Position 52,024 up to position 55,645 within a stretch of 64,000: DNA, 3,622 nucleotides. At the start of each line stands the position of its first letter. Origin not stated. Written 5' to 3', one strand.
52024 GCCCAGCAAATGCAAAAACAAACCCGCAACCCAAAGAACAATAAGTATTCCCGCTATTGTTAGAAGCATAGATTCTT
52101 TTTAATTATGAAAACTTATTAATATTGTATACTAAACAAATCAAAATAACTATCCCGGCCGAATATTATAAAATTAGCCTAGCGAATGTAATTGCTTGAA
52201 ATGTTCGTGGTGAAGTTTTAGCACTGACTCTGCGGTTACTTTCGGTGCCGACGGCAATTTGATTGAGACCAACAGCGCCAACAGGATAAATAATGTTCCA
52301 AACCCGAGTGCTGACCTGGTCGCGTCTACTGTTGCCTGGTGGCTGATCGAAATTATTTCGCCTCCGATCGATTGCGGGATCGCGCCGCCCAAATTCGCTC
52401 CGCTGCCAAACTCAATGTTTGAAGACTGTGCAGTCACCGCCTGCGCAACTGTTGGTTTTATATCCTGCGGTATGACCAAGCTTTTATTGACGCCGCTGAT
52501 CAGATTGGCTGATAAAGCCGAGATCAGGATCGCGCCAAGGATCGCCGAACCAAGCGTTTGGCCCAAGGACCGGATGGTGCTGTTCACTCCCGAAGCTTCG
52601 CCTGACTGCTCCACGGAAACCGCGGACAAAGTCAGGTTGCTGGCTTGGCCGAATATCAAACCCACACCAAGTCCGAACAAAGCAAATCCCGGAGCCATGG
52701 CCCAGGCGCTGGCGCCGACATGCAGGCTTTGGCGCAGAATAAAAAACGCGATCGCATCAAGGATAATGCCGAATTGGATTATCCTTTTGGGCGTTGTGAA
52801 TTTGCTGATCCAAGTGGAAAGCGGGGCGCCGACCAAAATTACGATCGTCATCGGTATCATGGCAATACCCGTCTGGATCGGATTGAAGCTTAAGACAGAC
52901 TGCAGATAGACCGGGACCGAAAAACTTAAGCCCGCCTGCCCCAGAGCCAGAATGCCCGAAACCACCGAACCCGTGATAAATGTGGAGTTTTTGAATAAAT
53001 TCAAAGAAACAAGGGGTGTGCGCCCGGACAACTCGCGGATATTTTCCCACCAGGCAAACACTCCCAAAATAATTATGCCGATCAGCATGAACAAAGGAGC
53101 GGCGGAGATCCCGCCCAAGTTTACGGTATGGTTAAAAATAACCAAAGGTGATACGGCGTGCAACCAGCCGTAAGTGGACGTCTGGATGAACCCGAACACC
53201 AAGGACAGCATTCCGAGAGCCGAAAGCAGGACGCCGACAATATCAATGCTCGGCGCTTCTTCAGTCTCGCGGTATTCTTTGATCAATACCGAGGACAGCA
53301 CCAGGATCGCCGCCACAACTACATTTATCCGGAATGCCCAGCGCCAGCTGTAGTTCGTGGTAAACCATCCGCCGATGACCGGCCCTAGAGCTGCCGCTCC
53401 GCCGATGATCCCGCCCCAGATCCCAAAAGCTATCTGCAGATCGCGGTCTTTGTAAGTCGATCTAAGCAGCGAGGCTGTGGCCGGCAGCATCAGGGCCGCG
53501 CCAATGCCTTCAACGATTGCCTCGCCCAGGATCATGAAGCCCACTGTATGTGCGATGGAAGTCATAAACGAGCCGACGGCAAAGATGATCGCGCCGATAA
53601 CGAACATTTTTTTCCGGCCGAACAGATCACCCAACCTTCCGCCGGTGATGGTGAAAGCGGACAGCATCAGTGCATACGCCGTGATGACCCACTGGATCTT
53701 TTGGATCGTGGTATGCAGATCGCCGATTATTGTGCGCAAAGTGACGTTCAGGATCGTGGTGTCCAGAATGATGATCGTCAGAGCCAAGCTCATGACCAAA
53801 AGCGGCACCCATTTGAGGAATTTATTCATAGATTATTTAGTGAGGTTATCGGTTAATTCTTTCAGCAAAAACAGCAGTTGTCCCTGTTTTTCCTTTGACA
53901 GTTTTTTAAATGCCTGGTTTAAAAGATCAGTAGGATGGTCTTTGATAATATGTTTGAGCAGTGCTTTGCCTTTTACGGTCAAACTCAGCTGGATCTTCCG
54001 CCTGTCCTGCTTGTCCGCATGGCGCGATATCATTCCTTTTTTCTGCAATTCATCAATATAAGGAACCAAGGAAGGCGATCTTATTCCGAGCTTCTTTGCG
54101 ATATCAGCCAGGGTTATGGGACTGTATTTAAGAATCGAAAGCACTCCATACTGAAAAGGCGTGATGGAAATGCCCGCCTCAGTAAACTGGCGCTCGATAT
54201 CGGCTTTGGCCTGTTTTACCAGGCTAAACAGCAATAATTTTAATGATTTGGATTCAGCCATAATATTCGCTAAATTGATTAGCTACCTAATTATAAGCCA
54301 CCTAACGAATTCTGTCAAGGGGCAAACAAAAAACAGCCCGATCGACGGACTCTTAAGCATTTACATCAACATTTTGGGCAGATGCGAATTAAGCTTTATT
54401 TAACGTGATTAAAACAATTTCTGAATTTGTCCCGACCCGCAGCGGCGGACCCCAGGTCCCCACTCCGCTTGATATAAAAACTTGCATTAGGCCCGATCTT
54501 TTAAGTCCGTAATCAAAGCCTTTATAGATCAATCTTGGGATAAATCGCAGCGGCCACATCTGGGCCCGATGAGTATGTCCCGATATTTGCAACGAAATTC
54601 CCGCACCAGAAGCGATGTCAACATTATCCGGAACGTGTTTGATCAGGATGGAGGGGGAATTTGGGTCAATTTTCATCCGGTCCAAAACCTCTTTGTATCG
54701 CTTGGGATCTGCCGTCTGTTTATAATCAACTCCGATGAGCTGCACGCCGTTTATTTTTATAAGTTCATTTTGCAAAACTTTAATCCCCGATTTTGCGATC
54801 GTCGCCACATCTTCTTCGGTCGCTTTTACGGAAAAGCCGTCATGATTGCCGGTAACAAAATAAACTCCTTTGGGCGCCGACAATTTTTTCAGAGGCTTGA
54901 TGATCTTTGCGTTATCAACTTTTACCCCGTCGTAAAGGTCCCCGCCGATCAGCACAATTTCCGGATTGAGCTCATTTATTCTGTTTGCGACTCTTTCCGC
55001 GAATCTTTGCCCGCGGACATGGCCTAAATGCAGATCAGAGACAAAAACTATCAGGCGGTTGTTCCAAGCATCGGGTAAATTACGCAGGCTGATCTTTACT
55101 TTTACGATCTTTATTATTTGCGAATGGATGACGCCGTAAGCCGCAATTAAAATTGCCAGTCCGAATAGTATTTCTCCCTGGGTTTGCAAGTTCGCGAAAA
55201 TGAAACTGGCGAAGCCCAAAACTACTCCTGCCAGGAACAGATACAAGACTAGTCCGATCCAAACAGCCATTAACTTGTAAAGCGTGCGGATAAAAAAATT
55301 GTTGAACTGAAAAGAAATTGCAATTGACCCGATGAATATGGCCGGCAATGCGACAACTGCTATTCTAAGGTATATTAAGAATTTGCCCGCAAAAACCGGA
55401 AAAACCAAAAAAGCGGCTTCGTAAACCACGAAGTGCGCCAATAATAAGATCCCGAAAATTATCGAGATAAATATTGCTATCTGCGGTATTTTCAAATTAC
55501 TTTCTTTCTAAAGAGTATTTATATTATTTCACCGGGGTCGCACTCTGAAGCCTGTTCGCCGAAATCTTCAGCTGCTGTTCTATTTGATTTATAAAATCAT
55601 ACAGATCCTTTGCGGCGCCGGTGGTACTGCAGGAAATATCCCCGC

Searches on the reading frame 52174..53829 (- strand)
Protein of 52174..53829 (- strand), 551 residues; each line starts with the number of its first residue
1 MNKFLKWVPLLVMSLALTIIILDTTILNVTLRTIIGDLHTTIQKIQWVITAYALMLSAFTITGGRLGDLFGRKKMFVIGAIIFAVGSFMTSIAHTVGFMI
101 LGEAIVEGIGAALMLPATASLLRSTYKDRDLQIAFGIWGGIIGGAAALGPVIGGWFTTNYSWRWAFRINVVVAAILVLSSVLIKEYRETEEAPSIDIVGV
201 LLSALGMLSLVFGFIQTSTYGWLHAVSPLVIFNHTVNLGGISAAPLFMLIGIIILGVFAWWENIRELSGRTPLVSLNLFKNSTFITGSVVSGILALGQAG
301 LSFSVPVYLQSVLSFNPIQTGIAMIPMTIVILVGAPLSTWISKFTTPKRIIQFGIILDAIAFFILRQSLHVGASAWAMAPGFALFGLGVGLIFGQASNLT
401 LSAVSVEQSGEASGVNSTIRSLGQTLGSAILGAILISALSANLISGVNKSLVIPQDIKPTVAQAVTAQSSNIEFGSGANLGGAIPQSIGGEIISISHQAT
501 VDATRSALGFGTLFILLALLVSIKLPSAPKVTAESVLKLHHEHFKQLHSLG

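Call 62: search_protein_families(library=pfam, proteins=[window:52174-53829:-], max_evalue=0.001)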
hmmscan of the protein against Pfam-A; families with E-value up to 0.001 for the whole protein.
window:52174-53829:- (551 aa): 2 families
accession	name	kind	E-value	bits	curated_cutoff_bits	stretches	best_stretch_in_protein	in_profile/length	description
PF07690.21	MFS_1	-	5.4e-47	160.8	33.4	1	14-427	2-346/347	Major Facilitator Superfamily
PF05977.19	MFS_3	-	1.5e-06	27.4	27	1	24-201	26-207/524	Transmembrane secretion effector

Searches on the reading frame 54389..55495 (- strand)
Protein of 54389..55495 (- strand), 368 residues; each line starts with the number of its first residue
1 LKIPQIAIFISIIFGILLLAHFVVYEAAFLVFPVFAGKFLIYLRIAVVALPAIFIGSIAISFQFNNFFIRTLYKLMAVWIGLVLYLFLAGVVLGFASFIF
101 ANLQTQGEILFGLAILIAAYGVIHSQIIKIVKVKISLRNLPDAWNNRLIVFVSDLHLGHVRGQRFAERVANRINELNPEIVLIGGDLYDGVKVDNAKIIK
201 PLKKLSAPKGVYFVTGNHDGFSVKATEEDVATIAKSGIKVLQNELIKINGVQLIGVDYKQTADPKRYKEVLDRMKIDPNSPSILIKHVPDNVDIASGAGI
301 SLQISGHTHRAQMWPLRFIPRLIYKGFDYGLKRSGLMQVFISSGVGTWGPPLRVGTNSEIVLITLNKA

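Call 62: search_protein_families(library=pfam, proteins=[window:54389-55495:-], max_evalue=0.001)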
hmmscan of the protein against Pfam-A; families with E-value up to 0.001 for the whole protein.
window:54389-55495:- (368 aa): 2 families
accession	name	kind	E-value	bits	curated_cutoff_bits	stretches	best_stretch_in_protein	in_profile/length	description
PF00149.33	Metallophos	-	4.1e-12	47.4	21.5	1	149-310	3-190/191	Calcineurin-like phosphoesterase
PF12850.12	Metallophos_2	-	1.1e-07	32.4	27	1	149-312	3-120/154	Calcineurin-like phosphoesterase superfamily domain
